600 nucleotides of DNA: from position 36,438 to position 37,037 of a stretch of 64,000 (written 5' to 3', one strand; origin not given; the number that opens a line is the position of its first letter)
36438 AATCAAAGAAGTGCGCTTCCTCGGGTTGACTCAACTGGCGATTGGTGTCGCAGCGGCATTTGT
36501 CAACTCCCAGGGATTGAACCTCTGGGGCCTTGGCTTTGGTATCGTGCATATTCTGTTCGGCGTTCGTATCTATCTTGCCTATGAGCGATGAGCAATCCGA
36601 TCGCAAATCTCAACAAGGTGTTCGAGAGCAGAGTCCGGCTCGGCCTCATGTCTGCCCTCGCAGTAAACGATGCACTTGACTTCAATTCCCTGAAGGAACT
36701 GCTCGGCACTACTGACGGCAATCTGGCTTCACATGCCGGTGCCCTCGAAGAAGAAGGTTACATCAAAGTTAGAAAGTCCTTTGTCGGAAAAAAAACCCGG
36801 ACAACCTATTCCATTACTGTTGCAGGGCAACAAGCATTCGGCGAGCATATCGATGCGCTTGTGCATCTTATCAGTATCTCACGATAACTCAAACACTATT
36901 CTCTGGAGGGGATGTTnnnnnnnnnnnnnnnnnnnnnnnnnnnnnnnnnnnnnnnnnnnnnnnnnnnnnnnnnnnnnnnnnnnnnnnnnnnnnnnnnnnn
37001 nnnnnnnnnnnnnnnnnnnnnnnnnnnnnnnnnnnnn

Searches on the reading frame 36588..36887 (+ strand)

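Call 58: search_protein_families(library=pfam, proteins=[window:36588-36887:+], max_evalue=0.001)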
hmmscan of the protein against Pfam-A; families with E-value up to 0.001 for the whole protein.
window:36588-36887:+ (99 aa): 1 family
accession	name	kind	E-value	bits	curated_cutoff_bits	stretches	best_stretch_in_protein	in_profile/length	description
PF13601.12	HTH_34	-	1.6e-27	95.9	27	1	16-95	1-80/80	Winged helix DNA-binding domain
